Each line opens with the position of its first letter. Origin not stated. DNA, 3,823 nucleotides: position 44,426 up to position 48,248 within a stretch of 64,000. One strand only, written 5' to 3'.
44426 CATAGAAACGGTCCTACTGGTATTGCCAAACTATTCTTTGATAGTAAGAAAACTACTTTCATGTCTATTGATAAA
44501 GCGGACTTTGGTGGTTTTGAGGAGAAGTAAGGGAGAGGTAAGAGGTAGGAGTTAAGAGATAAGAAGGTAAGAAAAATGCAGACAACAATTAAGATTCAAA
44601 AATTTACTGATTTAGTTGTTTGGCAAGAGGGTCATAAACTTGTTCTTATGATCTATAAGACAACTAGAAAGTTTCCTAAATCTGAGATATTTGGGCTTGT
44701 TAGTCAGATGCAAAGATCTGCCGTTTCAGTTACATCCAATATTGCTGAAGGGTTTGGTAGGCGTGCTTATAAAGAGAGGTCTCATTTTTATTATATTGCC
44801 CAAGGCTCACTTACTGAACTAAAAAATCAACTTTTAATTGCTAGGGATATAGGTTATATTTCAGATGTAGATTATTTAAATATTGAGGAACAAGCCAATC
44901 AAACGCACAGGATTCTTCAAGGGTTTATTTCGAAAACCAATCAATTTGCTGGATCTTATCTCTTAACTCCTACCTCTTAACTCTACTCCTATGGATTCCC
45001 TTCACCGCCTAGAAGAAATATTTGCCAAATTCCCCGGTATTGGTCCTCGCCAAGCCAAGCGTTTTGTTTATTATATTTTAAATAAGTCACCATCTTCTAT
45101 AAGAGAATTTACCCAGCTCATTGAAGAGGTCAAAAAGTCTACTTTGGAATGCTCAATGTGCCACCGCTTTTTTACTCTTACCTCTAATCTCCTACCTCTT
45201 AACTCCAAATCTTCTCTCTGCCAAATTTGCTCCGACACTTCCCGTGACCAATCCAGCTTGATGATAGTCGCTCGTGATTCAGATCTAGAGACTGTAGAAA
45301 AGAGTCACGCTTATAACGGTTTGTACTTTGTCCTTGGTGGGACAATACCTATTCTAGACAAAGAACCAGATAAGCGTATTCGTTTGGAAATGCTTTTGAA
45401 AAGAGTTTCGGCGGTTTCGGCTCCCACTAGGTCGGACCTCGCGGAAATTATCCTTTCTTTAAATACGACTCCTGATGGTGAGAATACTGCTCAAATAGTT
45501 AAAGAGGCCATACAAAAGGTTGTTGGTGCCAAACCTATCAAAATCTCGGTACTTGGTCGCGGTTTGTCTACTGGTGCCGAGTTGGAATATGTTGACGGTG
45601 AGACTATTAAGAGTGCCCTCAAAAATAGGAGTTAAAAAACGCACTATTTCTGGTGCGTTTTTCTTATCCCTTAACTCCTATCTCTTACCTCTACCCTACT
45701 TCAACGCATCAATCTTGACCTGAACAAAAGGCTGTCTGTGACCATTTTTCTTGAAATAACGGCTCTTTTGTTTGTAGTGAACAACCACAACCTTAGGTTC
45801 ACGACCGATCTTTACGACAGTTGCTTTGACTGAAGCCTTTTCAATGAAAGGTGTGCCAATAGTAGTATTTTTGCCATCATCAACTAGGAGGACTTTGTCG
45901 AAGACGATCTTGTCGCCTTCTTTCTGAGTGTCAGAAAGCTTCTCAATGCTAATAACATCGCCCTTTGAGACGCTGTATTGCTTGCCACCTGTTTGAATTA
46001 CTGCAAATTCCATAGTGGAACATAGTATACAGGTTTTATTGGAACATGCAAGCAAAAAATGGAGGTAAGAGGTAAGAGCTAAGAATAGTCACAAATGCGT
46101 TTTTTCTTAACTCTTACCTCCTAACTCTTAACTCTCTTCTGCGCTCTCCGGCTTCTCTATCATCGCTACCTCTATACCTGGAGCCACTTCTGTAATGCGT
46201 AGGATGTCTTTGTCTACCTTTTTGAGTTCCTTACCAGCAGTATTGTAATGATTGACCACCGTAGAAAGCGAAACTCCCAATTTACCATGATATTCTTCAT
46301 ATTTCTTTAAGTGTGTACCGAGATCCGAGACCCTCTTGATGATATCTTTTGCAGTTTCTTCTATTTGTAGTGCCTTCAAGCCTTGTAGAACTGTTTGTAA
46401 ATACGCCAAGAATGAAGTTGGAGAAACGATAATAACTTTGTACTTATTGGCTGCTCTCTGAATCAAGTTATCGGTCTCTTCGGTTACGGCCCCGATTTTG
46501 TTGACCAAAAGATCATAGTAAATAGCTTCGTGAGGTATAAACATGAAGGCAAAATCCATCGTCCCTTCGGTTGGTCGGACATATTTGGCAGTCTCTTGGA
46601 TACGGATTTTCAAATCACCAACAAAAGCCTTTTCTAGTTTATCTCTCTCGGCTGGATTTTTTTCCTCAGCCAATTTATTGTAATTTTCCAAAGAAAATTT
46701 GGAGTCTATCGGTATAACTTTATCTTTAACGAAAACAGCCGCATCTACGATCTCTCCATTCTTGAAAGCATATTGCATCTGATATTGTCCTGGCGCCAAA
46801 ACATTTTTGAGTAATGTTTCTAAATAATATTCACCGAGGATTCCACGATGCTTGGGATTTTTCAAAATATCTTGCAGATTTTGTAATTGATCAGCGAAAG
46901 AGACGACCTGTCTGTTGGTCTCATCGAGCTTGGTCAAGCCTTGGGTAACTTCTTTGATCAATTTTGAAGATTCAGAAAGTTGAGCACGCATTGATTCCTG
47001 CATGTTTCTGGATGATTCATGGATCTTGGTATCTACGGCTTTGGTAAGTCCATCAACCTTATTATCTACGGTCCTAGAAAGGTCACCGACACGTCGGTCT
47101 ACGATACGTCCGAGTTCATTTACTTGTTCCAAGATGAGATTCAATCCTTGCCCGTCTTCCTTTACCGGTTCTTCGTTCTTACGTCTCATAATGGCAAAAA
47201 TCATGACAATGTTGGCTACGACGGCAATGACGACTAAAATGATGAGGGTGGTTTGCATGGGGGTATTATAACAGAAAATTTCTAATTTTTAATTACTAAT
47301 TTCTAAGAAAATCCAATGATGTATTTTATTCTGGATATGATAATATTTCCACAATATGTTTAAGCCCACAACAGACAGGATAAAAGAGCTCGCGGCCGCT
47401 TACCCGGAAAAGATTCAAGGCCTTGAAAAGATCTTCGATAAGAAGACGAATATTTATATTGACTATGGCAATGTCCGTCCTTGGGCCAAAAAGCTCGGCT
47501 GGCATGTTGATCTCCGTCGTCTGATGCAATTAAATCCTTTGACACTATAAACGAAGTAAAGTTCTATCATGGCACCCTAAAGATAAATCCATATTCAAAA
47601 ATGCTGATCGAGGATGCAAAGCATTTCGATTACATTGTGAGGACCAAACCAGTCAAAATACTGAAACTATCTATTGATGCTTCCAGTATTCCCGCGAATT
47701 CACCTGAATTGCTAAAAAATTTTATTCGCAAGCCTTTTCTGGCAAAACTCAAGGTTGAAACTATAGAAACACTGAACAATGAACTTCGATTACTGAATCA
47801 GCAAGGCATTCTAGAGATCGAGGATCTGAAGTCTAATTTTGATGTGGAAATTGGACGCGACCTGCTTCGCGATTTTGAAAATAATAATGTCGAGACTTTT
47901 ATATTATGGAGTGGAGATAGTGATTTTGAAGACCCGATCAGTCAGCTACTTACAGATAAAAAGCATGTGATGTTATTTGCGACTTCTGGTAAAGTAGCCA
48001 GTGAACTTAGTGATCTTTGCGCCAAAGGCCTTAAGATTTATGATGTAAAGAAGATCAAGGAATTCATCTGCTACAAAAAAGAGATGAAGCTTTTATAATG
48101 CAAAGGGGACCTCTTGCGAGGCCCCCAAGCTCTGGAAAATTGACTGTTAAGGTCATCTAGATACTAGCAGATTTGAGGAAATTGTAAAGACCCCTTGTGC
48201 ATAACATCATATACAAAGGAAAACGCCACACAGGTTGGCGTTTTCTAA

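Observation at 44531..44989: Four-helix-bundle (23S rRNA IVS-family) gene inserted as a cassette between dnaB and recR, flanked by inverted repeats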

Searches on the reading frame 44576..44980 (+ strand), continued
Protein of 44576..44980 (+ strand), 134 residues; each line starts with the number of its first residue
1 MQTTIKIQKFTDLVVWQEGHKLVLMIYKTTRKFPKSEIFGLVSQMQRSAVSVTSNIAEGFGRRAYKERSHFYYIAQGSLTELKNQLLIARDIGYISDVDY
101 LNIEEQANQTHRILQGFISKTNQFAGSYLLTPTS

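Call 98: search_protein_representatives(alignment_id=A1)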
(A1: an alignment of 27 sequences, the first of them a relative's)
Query: 27 sequences, 129 profile positions. Proteins with E-value up to 0.001 (for the whole library): 32564; up to 1e-10: 14676; up to 1e-30: 198. The best 150 are listed.
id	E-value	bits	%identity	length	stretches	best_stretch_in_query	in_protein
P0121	2.0e-51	189.4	-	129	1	4-127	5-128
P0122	7.1e-50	184.4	-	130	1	2-125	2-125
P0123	1.9e-49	183.0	-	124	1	3-123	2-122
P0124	2.5e-49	182.6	-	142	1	3-103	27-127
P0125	7.2e-48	177.9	-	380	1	4-125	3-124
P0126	1.0e-47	177.4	-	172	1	3-123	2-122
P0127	1.6e-46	173.5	-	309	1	4-125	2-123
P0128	5.2e-46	171.9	-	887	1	2-126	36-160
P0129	5.2e-46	171.9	-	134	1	2-119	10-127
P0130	1.1e-45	170.9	-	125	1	4-123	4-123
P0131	1.3e-45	170.5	-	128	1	2-123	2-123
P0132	4.1e-45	169.0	-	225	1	6-125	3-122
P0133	5.4e-45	168.6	-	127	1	5-123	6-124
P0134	2.3e-44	166.5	-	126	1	4-126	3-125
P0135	2.4e-44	166.5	-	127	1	5-123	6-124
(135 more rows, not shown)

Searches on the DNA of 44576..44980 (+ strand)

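Call 43: search_rna_families(sources=[L108, L148, L168, L172, L161, L164, L129, L098, L120, L111], threshold=gathering)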
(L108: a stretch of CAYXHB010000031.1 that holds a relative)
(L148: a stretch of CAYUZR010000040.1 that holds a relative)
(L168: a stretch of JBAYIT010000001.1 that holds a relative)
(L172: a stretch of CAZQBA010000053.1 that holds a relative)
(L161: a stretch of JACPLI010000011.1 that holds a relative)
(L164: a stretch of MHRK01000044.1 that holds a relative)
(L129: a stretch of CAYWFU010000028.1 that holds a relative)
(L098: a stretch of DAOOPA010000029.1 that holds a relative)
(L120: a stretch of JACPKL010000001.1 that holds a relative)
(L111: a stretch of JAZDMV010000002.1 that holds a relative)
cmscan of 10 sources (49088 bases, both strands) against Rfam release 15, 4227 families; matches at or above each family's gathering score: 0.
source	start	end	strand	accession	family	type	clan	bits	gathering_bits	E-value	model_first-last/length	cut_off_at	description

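Call 79: search_rna_families(sources=[L192, L193, L189, L190], threshold=evalue, max_evalue=0.001)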
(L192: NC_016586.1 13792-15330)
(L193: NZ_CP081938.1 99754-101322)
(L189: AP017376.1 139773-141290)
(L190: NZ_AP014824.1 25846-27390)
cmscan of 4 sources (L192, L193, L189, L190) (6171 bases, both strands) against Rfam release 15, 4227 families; matches with E-value up to 0.001: 1.
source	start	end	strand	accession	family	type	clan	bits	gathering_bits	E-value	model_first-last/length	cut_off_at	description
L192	1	1539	+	RF02541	LSU_rRNA_bacteria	Gene; rRNA;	CL00112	906.7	50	1e-296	668-1853/2925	5'&3'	Bacterial large subunit ribosomal RNA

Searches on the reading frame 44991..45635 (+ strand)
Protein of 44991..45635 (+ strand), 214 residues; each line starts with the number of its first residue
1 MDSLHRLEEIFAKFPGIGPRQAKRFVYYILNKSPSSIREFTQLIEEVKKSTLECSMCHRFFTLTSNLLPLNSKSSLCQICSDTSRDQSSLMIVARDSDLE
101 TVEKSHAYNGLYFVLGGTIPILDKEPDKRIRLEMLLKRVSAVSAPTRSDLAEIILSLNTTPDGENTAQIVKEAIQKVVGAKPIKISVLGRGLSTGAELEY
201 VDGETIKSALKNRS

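Call 5: search_protein_families(library=pfam, proteins=[window:44991-45635:+])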
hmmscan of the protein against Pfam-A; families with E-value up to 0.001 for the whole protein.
window:44991-45635:+ (214 aa): 4 families
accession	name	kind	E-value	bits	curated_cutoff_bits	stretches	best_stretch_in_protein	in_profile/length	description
PF13662.12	Toprim_4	-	3.7e-09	37.1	25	1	89-188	2-84/85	Toprim domain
PF21175.2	RecR_C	-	3.3e-07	30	22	1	191-213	1-23/24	RecR, C-terminal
PF21176.3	RecR_HhH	-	2.2e-06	27.8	27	1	6-47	3-44/45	RecR, helix-hairpin-helix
PF01751.28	Toprim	-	0.00019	22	23.1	1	90-184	2-92/96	Toprim domain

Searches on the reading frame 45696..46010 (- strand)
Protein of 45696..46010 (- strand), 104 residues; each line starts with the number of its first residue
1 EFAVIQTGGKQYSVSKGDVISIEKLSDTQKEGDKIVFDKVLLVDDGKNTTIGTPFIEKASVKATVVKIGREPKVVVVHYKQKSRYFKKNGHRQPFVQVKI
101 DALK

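Call 92: search_protein_families(library=pfam, proteins=[window:45696-46010:-])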
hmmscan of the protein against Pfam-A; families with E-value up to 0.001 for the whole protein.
window:45696-46010:- (104 aa): 1 family
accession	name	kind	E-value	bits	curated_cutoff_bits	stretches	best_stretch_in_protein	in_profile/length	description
PF00829.26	Ribosomal_L21p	-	1e-34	119.2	27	1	2-102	2-98/99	Ribosomal prokaryotic L21 protein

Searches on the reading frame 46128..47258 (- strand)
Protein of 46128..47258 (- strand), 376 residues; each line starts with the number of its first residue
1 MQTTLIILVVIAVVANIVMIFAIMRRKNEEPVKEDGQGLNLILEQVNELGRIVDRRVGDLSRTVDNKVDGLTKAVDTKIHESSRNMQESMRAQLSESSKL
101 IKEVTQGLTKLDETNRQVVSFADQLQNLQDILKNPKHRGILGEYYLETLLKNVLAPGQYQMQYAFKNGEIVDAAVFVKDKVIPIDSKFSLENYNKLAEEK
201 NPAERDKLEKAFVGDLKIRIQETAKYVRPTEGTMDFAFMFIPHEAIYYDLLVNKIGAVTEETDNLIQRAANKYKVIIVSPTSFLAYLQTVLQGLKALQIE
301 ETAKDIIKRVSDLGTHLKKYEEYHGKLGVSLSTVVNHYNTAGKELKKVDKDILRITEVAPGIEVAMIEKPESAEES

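Call 92: search_protein_families(library=pfam, proteins=[window:46128-47258:-])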
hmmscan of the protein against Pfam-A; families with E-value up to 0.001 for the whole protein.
window:46128-47258:- (376 aa): 1 family
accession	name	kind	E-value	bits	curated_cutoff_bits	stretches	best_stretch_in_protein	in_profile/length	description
PF02646.22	RmuC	-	5.3e-52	177.2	26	1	69-350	4-272/291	RmuC family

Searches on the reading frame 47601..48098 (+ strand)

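Call 92: search_protein_families(library=pfam, proteins=[window:47601-48098:+])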
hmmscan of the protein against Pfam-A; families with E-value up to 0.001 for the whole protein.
window:47601-48098:+ (165 aa): 1 family
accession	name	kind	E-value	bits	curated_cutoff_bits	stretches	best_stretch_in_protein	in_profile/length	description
PF01936.24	NYN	-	3.7e-10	40.9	24.2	1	58-141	48-139/145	NYN domain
